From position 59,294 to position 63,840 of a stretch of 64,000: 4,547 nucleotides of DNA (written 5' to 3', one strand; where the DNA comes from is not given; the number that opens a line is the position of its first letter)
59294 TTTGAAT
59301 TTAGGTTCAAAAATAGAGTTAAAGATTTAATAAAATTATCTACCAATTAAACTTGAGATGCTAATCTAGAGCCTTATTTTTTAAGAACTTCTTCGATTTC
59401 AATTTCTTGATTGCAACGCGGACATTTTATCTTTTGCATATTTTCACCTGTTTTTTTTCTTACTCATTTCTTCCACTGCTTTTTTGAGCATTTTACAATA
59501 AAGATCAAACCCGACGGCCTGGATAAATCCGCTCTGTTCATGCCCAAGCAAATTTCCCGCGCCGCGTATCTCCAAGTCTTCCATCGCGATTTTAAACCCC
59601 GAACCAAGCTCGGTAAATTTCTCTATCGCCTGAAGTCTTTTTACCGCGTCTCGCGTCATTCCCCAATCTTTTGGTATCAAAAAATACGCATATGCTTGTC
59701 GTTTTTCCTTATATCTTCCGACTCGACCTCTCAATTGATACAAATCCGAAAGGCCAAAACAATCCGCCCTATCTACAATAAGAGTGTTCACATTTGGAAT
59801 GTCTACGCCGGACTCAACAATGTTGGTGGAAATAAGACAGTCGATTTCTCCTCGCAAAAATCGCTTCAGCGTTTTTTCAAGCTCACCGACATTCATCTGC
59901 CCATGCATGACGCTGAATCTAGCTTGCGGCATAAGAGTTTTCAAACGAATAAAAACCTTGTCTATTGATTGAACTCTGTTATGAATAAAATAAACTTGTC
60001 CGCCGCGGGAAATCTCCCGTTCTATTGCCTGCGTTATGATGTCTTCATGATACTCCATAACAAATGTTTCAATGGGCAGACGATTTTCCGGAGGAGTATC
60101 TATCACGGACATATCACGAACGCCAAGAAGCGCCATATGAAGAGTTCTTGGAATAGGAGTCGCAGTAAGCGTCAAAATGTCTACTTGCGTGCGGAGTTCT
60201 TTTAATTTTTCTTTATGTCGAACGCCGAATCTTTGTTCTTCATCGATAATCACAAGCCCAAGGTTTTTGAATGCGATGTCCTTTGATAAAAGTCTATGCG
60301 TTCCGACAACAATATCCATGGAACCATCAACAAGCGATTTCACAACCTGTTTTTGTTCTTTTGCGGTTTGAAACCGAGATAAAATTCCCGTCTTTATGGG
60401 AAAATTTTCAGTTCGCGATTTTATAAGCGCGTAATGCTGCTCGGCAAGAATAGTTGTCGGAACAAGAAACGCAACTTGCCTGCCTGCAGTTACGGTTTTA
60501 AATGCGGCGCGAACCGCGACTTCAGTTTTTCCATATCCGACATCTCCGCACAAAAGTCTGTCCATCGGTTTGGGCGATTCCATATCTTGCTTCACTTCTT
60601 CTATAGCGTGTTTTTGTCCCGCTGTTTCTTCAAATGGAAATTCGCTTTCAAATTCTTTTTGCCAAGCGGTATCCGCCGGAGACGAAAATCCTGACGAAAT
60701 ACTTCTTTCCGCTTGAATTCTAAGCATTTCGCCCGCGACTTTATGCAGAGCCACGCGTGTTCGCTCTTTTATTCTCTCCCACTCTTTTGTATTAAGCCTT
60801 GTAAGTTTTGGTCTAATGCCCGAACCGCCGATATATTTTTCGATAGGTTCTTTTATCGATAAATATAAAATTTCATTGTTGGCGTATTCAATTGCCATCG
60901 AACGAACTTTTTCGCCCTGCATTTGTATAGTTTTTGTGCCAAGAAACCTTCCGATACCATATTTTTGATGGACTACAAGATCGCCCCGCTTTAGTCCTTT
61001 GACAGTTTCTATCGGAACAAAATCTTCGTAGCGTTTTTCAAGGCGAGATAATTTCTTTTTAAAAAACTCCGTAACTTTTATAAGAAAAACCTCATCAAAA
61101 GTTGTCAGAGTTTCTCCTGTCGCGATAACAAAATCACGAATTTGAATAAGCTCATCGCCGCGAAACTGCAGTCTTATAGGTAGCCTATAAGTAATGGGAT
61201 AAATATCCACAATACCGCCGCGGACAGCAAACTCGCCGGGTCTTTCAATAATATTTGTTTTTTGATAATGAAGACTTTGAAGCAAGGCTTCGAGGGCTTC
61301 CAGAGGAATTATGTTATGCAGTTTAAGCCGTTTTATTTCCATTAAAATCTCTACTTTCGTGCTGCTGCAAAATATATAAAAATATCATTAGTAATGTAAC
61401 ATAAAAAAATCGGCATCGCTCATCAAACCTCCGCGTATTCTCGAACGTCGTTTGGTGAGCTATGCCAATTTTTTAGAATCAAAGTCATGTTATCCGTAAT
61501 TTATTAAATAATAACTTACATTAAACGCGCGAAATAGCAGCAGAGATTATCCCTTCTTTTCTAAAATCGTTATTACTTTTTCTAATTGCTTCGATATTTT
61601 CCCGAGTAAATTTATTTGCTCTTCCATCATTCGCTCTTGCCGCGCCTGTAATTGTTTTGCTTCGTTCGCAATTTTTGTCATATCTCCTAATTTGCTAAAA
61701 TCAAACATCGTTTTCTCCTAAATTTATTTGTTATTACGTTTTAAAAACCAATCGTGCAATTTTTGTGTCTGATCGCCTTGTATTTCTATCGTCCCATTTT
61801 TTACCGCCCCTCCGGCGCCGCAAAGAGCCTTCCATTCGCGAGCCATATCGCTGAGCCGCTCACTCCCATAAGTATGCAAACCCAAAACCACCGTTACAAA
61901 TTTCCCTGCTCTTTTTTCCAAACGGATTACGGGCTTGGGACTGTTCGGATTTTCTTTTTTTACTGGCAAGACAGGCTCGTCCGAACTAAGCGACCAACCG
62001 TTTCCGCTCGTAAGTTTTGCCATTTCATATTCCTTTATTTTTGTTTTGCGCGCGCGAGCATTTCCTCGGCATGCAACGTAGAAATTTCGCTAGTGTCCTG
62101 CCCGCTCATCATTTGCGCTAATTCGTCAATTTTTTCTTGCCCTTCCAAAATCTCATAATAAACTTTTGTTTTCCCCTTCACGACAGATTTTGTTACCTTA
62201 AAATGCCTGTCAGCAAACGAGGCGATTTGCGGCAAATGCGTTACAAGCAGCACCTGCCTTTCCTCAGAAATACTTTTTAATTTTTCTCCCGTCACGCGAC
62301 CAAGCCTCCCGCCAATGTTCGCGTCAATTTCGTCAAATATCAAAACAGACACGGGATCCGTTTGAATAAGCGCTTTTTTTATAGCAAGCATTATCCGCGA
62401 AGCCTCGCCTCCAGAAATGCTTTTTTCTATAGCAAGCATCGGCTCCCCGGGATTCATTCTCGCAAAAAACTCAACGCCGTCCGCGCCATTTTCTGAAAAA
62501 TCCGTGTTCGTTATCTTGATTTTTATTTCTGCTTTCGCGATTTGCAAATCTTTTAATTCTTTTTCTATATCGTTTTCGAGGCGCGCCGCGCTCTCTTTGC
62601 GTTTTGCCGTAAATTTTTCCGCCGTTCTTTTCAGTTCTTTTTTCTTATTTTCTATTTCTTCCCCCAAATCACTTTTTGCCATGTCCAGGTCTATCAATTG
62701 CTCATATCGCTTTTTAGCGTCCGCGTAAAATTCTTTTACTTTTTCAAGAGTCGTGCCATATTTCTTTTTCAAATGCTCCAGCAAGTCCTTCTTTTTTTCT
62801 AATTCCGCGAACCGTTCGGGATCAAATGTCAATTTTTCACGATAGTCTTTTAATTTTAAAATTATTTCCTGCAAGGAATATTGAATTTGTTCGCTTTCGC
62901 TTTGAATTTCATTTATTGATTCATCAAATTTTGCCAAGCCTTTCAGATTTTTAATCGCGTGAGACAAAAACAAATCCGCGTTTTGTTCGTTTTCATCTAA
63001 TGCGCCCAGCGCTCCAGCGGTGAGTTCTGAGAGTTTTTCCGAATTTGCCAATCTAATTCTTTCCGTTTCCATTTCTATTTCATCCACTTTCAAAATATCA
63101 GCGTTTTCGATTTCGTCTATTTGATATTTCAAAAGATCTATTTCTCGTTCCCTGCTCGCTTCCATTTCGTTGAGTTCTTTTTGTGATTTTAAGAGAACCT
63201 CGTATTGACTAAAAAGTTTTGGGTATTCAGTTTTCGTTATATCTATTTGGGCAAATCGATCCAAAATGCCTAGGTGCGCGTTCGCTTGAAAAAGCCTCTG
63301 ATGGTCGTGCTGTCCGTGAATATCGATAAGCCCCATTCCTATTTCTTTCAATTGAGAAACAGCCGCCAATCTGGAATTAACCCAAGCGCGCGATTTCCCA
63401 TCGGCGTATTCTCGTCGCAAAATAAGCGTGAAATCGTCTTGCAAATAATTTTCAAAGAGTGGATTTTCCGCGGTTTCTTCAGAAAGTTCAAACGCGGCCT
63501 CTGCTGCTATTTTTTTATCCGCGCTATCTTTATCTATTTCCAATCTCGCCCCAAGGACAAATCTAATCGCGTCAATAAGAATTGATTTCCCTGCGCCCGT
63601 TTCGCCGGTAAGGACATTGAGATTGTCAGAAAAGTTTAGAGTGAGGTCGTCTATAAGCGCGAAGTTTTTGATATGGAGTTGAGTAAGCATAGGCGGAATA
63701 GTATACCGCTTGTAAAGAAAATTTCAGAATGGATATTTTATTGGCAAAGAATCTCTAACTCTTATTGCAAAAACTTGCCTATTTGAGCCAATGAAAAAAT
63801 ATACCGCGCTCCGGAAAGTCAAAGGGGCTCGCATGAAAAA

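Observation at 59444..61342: Minimal Mfd lacking both the N-terminal UvrB-homology (UvrA-recruiting) module and the C-terminal autoinhibitory D7 domain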

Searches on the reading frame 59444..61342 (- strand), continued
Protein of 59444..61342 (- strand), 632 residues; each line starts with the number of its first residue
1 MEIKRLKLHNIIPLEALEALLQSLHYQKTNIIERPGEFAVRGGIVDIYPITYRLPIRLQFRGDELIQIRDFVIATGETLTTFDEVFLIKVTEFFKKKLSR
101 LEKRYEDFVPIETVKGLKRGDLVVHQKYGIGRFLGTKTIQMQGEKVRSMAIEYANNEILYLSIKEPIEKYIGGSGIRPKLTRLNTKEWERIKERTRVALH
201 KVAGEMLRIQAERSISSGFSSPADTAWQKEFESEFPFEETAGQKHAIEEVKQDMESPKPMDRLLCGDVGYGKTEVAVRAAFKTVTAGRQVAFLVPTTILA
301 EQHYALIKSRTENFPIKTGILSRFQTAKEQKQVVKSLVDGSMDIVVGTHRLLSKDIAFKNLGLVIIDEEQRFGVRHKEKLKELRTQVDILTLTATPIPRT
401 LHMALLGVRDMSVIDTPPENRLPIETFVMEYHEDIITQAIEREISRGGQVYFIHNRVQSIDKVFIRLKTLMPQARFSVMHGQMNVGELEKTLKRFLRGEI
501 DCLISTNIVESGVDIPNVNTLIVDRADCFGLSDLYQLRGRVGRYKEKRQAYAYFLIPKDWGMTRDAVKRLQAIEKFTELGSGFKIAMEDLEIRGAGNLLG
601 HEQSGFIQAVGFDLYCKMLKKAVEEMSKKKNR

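Call 31: predict_structure(alignment_id=A1)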
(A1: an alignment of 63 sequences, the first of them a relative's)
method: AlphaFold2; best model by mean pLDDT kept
length: 632 residues; sequences in the alignment: 63
mean_pLDDT: 77.3   pTM: 0.64
mean pLDDT of the five models: 77.3, 74.4, 72.8, 72.1, 69.6
residues with pLDDT >= 90: 160; 70-90: 311; 50-70: 114; < 50: 47
segments of 3 or more residues with pLDDT < 50: 97-113, 172-177, 509-513, 593-605, 607-609
pLDDT, mean of each block of 10 residues (from residue 1): 83 91 90 83 88 81 89 61 83 57 28 55 75 84 82 86 71 49 72 69 72 71 89 82 89 89 76 89 94 82 84 92 84 93 92 89 86 73 87 66 61 74 87 93 91 81 91 90 73 85 74 64 88 79 80 86 77 67 59 44 45 61 67 46
secondary structure, 60 per line:
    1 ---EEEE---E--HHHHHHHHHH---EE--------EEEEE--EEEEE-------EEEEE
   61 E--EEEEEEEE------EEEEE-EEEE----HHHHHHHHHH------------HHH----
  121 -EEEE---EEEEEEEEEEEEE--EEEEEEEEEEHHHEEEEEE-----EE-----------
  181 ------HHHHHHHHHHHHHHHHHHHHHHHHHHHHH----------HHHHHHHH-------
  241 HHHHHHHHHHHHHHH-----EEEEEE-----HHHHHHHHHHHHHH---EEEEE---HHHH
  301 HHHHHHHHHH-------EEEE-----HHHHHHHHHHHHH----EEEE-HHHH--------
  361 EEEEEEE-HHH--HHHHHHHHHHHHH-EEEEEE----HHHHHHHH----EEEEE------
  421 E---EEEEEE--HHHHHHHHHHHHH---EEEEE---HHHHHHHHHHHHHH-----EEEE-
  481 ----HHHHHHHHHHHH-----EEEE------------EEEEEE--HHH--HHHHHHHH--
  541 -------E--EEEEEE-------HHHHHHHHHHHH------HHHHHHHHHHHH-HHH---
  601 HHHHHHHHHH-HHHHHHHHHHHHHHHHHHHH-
elements in order: E4-7 H14-23 E37-41 E44-48 E56-61 E64-71 E78-82 E84-87 H92-101 E122-125 E129-141 E144-153 E157-162 H187-215 H226-233 H241-255 E261-266 H272-285 E289-293 H297-310 E318-321 H327-339 E344-347 H349-352 E361-367 H374-386 E388-393 H398-405 E410-414 E425-430 H433-445 E449-453 H457-470 E476-479 H485-496 E502-505 E518-523 H531-538 E551-556 H564-575 H582-593 H601-610 H612-631

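Call 35: fold_search(model_id=the predicted structure, library=pdb)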
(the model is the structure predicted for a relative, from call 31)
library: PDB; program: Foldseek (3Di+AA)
matches with E <= 10: 1852; with E <= 0.001: 823
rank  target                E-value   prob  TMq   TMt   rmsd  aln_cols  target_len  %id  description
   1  6ac8_A                6.0e-61  1.00  0.67  0.38  21.4       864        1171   34  Crystal structure of Mycobacterium smegmatis Mfd at 2.75 A resolution (released 2019-08-28)
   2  6ac8_B                7.1e-60  1.00  0.66  0.38  22.1       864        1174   34  Crystal structure of Mycobacterium smegmatis Mfd at 2.75 A resolution (released 2019-08-28)
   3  6acx_A                1.0e-59  1.00  0.67  0.38  20.8       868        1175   34  Crystal structure of Mycobacterium smegmatis Mfd in complex with ADP + Pi at 3.5 A resolution. (released 2019-08-28)
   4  6acx_B                3.0e-59  1.00  0.66  0.38  21.8       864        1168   34  Crystal structure of Mycobacterium smegmatis Mfd in complex with ADP + Pi at 3.5 A resolution. (released 2019-08-28)
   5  6ac6_A                2.2e-58  1.00  0.66  0.38  20.8       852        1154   34  Ab initio crystal structure of Selenomethionine labelled Mycobacterium smegmatis Mfd (released 2019-08-28)
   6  9n11_A                2.7e-57  1.00  0.61  0.36  29.4       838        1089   33  Mfd-bound E.coli RNA polymerase elongation complex + ADP-BeF3 - L1.5 state (released 2025-10-15)
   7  6aca                  3.1e-57  1.00  0.66  0.39  22.1       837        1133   35  Crystal structure of Mycobacterium tuberculosis Mfd at 3.6 A resolution (released 2019-08-28)
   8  6ac6_B                6.5e-57  1.00  0.65  0.38  21.6       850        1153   34  Ab initio crystal structure of Selenomethionine labelled Mycobacterium smegmatis Mfd (released 2019-08-28)
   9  2eyq_A                9.7e-57  1.00  0.59  0.35  21.1       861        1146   33  Crystal structure of Escherichia coli transcription-repair coupling factor (released 2006-02-28)
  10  2eyq_B                2.0e-56  1.00  0.60  0.36  21.3       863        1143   32  Crystal structure of Escherichia coli transcription-repair coupling factor (released 2006-02-28)
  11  6x2f_A                1.8e-53  1.00  0.56  0.33  23.1       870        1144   32  Mfd-bound E.coli RNA polymerase elongation complex - L2 state (released 2021-02-03)
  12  6x26_A                1.2e-52  1.00  0.70  0.40  22.9       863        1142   32  Mfd-bound E.coli RNA polymerase elongation complex - L1 state (released 2021-02-03)
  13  6xeo_A                6.4e-44  1.00  0.64  0.39  19.5       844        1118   33  Structure of Mfd bound to dsDNA (released 2020-08-19)
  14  6m6a_M                2.7e-38  1.00  0.51  0.67  16.6       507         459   42  Cryo-EM structure of Thermus thermophilus Mfd in complex with RNA polymerase (released 2020-10-14)
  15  7ssg_A                5.1e-33  1.00  0.53  0.83   4.3       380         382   53  Mfd DNA complex (released 2022-05-25)
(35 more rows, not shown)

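Call 41: list_cluster_members(proteins=[P0121, P0122, P0123, P0124, P0125, P0126, P0127, P0131, P0171, P0136])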
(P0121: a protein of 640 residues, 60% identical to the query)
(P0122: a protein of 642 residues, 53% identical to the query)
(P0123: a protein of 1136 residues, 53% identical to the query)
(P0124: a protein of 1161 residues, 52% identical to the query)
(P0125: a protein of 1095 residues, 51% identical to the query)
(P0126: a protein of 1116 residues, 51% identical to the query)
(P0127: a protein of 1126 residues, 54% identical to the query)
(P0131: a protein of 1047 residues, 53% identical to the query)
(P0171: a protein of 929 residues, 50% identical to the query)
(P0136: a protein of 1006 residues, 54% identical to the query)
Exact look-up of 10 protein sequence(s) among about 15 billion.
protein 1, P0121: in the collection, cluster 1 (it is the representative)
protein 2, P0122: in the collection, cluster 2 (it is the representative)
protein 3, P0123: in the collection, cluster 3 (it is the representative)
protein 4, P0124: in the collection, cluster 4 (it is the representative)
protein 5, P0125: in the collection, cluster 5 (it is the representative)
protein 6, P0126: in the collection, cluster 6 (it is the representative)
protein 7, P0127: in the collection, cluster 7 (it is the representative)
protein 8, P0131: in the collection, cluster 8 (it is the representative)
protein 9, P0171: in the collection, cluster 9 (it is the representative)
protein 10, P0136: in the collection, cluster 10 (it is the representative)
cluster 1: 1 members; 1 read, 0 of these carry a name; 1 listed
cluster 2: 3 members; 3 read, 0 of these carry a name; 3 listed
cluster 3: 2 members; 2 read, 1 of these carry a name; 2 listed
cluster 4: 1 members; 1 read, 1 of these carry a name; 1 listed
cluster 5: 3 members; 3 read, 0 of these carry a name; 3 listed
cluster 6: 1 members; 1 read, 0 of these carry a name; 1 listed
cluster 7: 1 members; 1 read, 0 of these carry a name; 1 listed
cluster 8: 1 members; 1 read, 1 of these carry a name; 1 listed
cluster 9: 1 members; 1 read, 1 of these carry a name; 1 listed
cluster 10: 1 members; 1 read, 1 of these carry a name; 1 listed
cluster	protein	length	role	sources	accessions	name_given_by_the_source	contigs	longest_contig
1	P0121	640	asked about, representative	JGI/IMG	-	-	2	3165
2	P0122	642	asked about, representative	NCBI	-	-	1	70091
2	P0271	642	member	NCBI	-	-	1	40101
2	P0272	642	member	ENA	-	-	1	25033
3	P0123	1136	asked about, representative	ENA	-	-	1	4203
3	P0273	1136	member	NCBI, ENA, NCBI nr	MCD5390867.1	transcription-repair coupling factor [candidate division NPL-UPA2 bacterium]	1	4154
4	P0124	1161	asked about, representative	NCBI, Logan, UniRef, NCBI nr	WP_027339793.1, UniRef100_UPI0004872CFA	transcription-repair coupling factor [Halonatronum saccharophilum] | transcription-repair coupling factor n=1 Tax=Halonatronum saccharophilum TaxID=150060 ...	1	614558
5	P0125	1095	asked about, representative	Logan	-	-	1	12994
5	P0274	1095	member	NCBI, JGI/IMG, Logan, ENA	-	-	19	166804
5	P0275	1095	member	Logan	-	-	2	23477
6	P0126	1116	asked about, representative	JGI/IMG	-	-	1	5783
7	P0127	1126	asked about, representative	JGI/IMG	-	-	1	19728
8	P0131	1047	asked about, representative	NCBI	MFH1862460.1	MAG: transcription-repair coupling factor [bacterium]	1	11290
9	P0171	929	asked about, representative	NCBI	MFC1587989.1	transcription-repair coupling factor, partial [Planctomycetota bacterium]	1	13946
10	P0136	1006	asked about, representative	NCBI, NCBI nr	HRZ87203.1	MAG TPA: transcription-repair coupling factor, partial [bacterium] | transcription-repair coupling factor [bacterium]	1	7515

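Call 42: find_related_loci(query=window:59444-61342:-, collection=genome_contigs, flank=3000)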
Query window:59444-61342:- (632 aa) in genome_contigs; peptide patterns used: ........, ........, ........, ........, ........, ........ (x = any residue, [..] = any of these).
329 stretches matched a pattern; 224 encode a relative of the query (tblastn E <= 1e-3); the best 80 are kept; 80 distinct loci.
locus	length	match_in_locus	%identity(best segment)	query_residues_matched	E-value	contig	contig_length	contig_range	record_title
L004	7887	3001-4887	71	1-629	0e+0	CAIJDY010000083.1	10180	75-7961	MAG: Candidatus Omnitrophica bacterium isolate AM5_bin-0692 genome assembly, contig: bin-0692:083/229, whole genome shot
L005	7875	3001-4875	71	1-625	0e+0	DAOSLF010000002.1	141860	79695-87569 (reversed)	MAG TPA_asm: Candidatus Omnitrophota bacterium isolate AMR_MDS_1630 NODE_103_length_141860_cov_10.153993, whole genome s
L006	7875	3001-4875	76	1-625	0e+0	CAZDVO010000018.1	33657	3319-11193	MAG TPA_asm: uncultured bacterium isolate binchicken_co117_427 genome assembly, contig: NODE_2503_length_33657_cov_10.25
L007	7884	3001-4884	64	1-628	0e+0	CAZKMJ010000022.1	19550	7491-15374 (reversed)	MAG TPA_asm: uncultured bacterium isolate SRP342105_co1_334 genome assembly, contig: NODE_3695_length_19550_cov_5.112901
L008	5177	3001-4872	64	3-626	0e+0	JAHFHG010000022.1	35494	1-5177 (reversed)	MAG: Candidatus Omnitrophota bacterium isolate nzgw333 NODE_624_length_35495_cov_5.110166, whole genome shotgun sequence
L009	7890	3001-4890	64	1-630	0e+0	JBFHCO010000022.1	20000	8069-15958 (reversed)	MAG: Candidatus Omnitrophota bacterium isolate Mix_sand06.2021.04.Z.81 k141_2717164_length_20000_cov_11.0031, whole geno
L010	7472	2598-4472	63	1-625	0e+0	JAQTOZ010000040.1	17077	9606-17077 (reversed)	MAG: Candidatus Omnitrophota bacterium isolate STB_104 NODE_7808_length_17077_cov_3.342537_Sandtown_B, whole genome shot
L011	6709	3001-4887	64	1-629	0e+0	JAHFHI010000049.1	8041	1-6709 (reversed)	MAG: Candidatus Omnitrophota bacterium isolate nzgw335 NODE_15853_length_8042_cov_3.274587, whole genome shotgun sequenc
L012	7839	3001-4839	61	21-632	0e+0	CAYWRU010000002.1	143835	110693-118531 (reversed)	MAG TPA_asm: uncultured bacterium isolate SRP257259_co1_296 genome assembly, contig: NODE_88_length_143835_cov_6.346884,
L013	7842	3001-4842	54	12-628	0e+0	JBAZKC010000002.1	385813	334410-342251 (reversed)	MAG: Candidatus Omnitrophota bacterium isolate SO_2017_LW4_134 scaffold_69_c1_LW137-91_2017, whole genome shotgun sequen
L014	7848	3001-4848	51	15-629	0e+0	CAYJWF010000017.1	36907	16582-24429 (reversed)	MAG TPA_asm: uncultured Planctomycetia bacterium isolate ERP125453_co1_501 genome assembly, contig: NODE_886_length_3690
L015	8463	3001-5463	54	19-626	0e+0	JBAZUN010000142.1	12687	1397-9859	MAG: Candidatus Latescibacterota bacterium isolate SO_2017_GW1_23 NODE_18408_length_12687_cov_0.978344_OW334_2017, whole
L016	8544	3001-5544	55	26-630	0e+0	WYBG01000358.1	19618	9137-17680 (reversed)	MAG: Deltaproteobacteria bacterium isolate PRO9 k127_306356, whole genome shotgun sequence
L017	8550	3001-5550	53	11-626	0e+0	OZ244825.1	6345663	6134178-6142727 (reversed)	MAG: Candidatus Poribacteria bacterium isolate 9ee73198-b11f-455e-92bc-43fc746e3fb5 genome assembly, chromosome: 1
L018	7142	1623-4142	55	26-630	0e+0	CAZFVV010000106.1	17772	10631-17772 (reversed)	MAG TPA_asm: uncultured Calditrichaceae bacterium isolate SRP329715_co1_261 genome assembly, contig: NODE_4709_length_17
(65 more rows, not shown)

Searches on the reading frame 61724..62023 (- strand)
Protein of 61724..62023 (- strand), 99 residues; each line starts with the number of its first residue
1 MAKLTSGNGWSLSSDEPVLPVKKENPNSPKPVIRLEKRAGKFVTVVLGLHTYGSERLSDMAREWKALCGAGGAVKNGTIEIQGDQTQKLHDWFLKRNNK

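Call 55: search_protein_families(library=pfam, proteins=[window:61724-62023:-], max_evalue=1)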
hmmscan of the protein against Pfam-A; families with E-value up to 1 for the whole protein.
window:61724-62023:- (99 aa): 1 family
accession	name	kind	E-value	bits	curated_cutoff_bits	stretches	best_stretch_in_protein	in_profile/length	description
PF01253.27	SUI1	-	2.5e-14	53.9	25.5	1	32-96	6-74/77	Translation initiation factor SUI1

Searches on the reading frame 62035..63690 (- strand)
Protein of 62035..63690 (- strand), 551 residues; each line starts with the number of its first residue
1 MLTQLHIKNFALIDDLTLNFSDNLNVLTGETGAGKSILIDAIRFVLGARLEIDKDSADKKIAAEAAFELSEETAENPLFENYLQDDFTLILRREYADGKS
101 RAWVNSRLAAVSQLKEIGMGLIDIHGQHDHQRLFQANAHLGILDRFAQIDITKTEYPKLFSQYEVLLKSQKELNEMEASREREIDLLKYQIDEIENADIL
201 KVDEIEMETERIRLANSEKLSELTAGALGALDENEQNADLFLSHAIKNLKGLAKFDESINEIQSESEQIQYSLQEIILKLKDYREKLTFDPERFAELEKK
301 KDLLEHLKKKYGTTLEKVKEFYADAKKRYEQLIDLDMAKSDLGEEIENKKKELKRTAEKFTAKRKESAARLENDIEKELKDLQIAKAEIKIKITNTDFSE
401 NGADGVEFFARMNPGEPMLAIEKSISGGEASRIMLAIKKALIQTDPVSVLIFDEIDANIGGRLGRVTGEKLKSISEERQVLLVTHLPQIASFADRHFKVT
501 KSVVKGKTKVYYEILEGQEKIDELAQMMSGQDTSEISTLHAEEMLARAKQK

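Call 61: search_protein_families(library=pfam, proteins=[window:62035-63690:-], max_evalue=0.00001)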
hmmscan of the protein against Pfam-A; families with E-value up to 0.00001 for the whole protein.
window:62035-63690:- (551 aa): 4 families
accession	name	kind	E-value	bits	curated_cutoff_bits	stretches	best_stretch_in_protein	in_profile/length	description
PF02463.25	SMC_N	-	1.7e-18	67.3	40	1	1-501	1-213/220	RecF/RecN/SMC N terminal domain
PF13175.12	AAA_15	-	1.6e-12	48.2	32.1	1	1-490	1-374/374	AAA ATPase domain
PF13476.12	AAA_23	-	1.6e-09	39.1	27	1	4-302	1-191/201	AAA domain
PF13555.12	AAA_29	-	2.6e-06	27.5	27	1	2-48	1-48/61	P-loop containing region of AAA domain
